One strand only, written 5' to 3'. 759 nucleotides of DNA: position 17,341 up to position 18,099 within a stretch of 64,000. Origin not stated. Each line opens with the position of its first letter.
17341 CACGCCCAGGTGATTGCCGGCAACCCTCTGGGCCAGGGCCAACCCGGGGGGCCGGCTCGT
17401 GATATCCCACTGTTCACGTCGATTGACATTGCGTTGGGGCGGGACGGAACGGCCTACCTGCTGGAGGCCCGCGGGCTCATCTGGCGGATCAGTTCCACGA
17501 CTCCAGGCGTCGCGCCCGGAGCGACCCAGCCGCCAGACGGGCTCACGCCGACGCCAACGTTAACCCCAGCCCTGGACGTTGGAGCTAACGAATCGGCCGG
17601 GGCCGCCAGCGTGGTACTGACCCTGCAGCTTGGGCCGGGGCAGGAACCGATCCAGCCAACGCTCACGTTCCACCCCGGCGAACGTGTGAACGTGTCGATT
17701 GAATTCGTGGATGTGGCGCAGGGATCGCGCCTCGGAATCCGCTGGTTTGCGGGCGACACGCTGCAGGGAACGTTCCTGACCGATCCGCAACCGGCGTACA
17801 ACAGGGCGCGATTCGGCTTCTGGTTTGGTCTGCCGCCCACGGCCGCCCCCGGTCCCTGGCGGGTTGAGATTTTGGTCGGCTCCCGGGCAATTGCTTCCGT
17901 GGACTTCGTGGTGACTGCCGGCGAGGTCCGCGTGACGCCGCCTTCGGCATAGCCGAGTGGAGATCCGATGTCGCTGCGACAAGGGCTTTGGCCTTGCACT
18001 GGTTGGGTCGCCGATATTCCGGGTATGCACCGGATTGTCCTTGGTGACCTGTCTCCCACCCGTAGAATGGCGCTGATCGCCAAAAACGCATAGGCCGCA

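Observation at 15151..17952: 933-aa lipoprotein made of two six-bladed NHL propellers with internal DNA-level repetition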

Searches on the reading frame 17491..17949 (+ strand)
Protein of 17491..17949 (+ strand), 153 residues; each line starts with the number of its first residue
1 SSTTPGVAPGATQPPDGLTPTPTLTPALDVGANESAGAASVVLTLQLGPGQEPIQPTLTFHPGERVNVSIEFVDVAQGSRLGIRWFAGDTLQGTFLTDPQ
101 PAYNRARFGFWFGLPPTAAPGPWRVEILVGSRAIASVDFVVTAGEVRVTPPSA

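Call 25: search_protein_families(library=pfam, proteins=[window:17491-17949:+], max_evalue=10)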
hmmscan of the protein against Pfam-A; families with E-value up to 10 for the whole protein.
window:17491-17949:+ (153 aa): 0 families

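Call 38: predict_structure(alignment_id=A2)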
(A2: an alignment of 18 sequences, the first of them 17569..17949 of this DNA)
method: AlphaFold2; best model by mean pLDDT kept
length: 127 residues; sequences in the alignment: 18
mean_pLDDT: 95.5   pTM: 0.87
mean pLDDT of the five models: 95.5, 95.4, 95.2, 94.8, 92.9
residues with pLDDT >= 90: 117; 70-90: 8; 50-70: 2; < 50: 0
segments of 3 or more residues with pLDDT < 50: none
pLDDT, mean of each block of 10 residues (from residue 1): 91 98 96 97 98 98 97 97 97 97 97 97 75
secondary structure, 60 per line:
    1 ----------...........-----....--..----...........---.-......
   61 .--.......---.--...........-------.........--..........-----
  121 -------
elements in order: E11-21 E27-30 E39-49 E55-61 E64-70 E77-87 E95-103 E106-115

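Call 64: search_protein_representatives(alignment_id=A2)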
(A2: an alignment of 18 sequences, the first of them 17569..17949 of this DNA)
Query: 18 sequences, 127 profile positions. Proteins with E-value up to 0.001 (for the whole library): 162; up to 1e-10: 42; up to 1e-30: 3. The best 150 are listed.
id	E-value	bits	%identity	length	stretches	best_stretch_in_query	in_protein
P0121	1.1e-53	196.5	-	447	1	2-126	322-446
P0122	3.9e-53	194.7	-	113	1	16-125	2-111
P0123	3.0e-41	156.3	-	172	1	11-125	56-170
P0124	2.6e-26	108.0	-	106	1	33-124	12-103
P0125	5.7e-23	97.2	-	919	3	12-116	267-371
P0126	1.4e-19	86.3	-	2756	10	33-105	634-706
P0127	4.2e-18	81.5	-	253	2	5-119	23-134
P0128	5.6e-18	81.1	-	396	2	8-117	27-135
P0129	6.5e-18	80.9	-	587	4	7-48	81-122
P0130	1.8e-17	79.4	-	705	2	11-117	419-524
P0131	2.8e-17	78.8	-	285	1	8-116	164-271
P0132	1.1e-16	76.9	-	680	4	12-119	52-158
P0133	1.7e-16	76.3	-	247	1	9-118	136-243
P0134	6.4e-16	74.4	-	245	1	10-118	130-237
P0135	7.1e-16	74.3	-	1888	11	5-103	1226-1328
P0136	1.1e-15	73.6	-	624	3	11-117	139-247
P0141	1.0e-14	70.5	-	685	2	10-117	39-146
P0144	9.2e-14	67.4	-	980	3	11-117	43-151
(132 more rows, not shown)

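Call 65: search_protein_families(library=pfam, proteins=[P0121, P0125, P0127, P0128, P0130, P0131, P0133, P0136, P0144, P0141], max_evalue=0.01)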
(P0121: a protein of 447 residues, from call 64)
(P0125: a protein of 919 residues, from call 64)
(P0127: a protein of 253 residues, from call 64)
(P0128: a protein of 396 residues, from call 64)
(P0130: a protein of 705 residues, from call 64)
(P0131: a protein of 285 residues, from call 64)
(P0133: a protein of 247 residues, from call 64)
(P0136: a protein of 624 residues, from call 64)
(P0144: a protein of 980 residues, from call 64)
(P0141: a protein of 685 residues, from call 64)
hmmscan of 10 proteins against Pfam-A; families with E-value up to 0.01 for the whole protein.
P0121 (447 aa): 5 families
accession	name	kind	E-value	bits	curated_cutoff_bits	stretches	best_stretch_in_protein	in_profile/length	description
PF25021.1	TEN_NHL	-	9.6e-23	81.2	27.1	2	93-144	129-178/357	Teneurin NHL domain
PF01436.27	NHL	-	6.2e-20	70.6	20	2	105-131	1-27/28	NHL repeat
PF08450.18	SGL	-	1.3e-08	35.2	26.3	0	54-138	138-216/246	SMP-30/Gluconolactonase/LRE-like region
PF24684.1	Vgb_lyase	-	2.3e-08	33.7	50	1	161-250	138-214/290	Virginiamycin B lyase family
PF06739.17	SBBP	-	0.00011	22.5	20.5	0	217-233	13-29/38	Beta-propeller repeat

P0125 (919 aa): 4 families
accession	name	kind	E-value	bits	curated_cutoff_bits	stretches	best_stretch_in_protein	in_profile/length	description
PF07676.18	PD40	-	2.3e-24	85.2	20.9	2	856-891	2-38/38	WD40-like Beta Propeller Repeat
PF00930.27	DPPIV_N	-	8.5e-07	28.5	22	1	818-862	42-82/354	Dipeptidyl peptidase IV (DPP IV) N-terminal region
PF13954.11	PapC_N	-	1.6e-06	28.6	27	0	342-374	21-53/146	PapC N-terminal domain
PF12975.13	DUF3859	-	0.00034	20.9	24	0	336-370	90-123/123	Domain of unknown function (DUF3859)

P0127 (253 aa): 1 family
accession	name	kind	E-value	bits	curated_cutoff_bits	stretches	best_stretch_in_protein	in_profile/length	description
PF22091.2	DUF6941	-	0.00052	20.8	27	0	181-245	53-124/125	Family of unknown function (DUF6941)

P0128 (396 aa): 5 families
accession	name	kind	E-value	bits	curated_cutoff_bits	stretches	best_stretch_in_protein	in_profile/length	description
PF12975.13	DUF3859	-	0.00017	21.9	24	0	196-248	71-123/123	Domain of unknown function (DUF3859)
PF01789.22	PsbP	-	0.00018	22.1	23.5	0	257-394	2-154/155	PsbP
PF18933.6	PsbP_2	-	0.0012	19.4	27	1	257-283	43-69/184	PsbP-like protein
PF13954.11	PapC_N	-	0.0048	17.3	27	0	222-248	23-49/146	PapC N-terminal domain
PF22091.2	DUF6941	-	0.0093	16.8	27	0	194-248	65-124/125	Family of unknown function (DUF6941)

P0130 (705 aa): 0 families

P0131 (285 aa): 0 families

P0133 (247 aa): 0 families

P0136 (624 aa): 2 families
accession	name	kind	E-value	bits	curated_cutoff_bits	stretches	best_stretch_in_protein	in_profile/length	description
PF13954.11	PapC_N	-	0.0028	18.1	27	0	433-508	12-87/146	PapC N-terminal domain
PF12975.13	DUF3859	-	0.009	16.4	24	0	209-245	87-123/123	Domain of unknown function (DUF3859)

P0144 (980 aa): 5 families
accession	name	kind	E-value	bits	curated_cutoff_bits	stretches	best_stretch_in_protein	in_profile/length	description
PF07676.18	PD40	-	7.9e-27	93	20.9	3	915-951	1-38/38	WD40-like Beta Propeller Repeat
PF13954.11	PapC_N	-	7.9e-07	29.6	27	0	486-510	20-44/146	PapC N-terminal domain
PF00930.27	DPPIV_N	-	1e-05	24.9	22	0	887-964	244-325/354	Dipeptidyl peptidase IV (DPP IV) N-terminal region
PF25174.1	Beta-prop_THOC3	-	0.0065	15.9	305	0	885-944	95-151/272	THOC3 beta-propeller domain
PF22091.2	DUF6941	-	0.0086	16.9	27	0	242-264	102-124/125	Family of unknown function (DUF6941)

P0141 (685 aa): 3 families
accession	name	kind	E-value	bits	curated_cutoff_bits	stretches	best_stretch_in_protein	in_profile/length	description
PF22091.2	DUF6941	-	6e-06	27.1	27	0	211-259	73-124/125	Family of unknown function (DUF6941)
PF13954.11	PapC_N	-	6.9e-06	26.5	27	0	511-537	19-45/146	PapC N-terminal domain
PF01835.25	MG2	-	0.00013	22.7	32.8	0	498-541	51-96/96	MG2 domain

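Call 79: fold_search(model_id=the predicted structure, library=pdb)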
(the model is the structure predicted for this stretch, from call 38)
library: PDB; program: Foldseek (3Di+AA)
matches with E <= 10: 1922; with E <= 0.001: 116
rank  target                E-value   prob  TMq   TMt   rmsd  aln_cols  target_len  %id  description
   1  8dne_C                2.0e-05  1.00  0.59  0.23   5.2       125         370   15  CryoEM structure of the A.aeolicus WzmWzt transporter bound to ATP (released 2022-09-21)
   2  6r5o_A                2.0e-05  1.00  0.56  0.12   4.2       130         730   13  The crystal structure the Glycoside Hydrolase BglX inactive mutant D286N from P. aeruginosa in complex with two glucos (released 2020-04-15)
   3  8dne_A                2.9e-05  1.00  0.61  0.23   5.6       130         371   15  CryoEM structure of the A.aeolicus WzmWzt transporter bound to ATP (released 2022-09-21)
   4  9nem_A                3.1e-05  1.00  0.45  0.37   5.6       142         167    9  Structure of Unc119-Farnesylated peptide complex (released 2025-09-03)
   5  3gqq_D                3.8e-05  1.00  0.41  0.32   9.0       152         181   10  Crystal structure of the human retinal protein 4 (unc-119 homolog A). Northeast Structural Genomics Consortium target  (released 2009-04-07)
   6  8j9f_A                4.5e-05  1.00  0.59  0.12   6.0       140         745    8  Structure of STG-hydrolyzing beta-glucosidase 1 (PSTG1) (released 2024-04-10)
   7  7k2t_C                4.5e-05  1.00  0.59  0.22   5.7       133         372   16  Mg2+/ATP-bound structure of the full-length WzmWzt O antigen ABC transporter in lipid nanodiscs (released 2021-01-13)
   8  6h6a_J                4.5e-05  1.00  0.44  0.37   5.7       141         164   10  Crystal structure of UNC119 in complex with LCK peptide (released 2018-09-26)
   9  7k2t_A                4.7e-05  1.00  0.62  0.24   5.8       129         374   16  Mg2+/ATP-bound structure of the full-length WzmWzt O antigen ABC transporter in lipid nanodiscs (released 2021-01-13)
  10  9nem_B                4.7e-05  1.00  0.41  0.32   7.6       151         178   10  Structure of Unc119-Farnesylated peptide complex (released 2025-09-03)
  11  6r5p_A                5.0e-05  1.00  0.56  0.12   4.1       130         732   13  The crystal structure of Glycoside Hydrolase BglX inactive mutant D286N from P. aeruginosa in complex with glucose (released 2020-04-15)
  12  5xxm_A                5.5e-05  1.00  0.57  0.12   4.1       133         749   14  Crystal structure of GH3 beta-glucosidase from Bacteroides thetaiotaomicron in complex with gluconolactone (released 2017-12-13)
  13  6r5i_B                5.8e-05  1.00  0.57  0.12   4.1       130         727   13  The crystal structure of the Glycoside Hydrolase BglX from P. aeruginosa (released 2020-04-15)
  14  5vhv_A                6.8e-05  1.00  0.57  0.23   4.3       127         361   14  Pseudomonas fluorescens alkylpurine DNA glycosylase AlkC bound to DNA containing an oxocarbenium-intermediate analog (released 2017-10-25)
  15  8dky_A                6.8e-05  1.00  0.58  0.52   5.7       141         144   17  Crystal structure of the Aquifex aeolicus Wzt Carbohydrate Binding Domain bound to 3-O-methyl-D-mannose (released 2022-09-21)
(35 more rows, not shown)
